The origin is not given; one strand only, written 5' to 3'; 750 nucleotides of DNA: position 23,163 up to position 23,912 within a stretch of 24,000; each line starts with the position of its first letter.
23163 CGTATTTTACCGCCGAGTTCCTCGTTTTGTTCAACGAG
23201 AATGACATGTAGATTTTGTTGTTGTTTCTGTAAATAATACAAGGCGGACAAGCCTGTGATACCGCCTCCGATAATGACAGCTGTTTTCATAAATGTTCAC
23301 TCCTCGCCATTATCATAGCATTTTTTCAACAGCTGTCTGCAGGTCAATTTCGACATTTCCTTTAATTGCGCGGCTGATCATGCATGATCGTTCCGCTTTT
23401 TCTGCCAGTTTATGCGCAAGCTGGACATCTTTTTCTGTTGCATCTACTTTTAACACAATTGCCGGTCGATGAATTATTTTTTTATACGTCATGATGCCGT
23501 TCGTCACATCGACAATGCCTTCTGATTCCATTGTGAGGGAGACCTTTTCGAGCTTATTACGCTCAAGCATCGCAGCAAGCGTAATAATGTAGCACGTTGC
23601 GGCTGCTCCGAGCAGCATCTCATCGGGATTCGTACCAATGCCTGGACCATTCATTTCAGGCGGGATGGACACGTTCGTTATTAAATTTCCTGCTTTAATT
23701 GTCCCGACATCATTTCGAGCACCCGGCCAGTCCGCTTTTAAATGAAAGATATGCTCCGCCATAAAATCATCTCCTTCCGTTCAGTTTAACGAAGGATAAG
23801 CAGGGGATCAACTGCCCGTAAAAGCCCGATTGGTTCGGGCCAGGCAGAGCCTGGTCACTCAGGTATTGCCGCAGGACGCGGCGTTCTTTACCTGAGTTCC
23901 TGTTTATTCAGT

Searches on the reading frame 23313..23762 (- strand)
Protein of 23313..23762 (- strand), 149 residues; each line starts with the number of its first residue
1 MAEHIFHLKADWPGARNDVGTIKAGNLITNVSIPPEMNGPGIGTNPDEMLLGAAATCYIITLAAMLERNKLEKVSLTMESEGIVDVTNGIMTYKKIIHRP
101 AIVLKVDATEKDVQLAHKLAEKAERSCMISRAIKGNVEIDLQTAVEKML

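Call 33: search_protein_families(library=pfam, proteins=[window:23313-23762:-])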
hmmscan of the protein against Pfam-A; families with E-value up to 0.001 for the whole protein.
window:23313-23762:- (149 aa): 1 family
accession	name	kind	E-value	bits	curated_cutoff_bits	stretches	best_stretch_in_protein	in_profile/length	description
PF02566.24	OsmC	-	7.1e-16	58.9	27.5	1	39-141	1-99/100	OsmC-like protein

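Call 63: find_encoding_contigs(protein=window:23313-23762:-, flank=10000, max_places=4)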
Protein window:23313-23762:- (149 aa): no gene with exactly this product is on record in the collection.
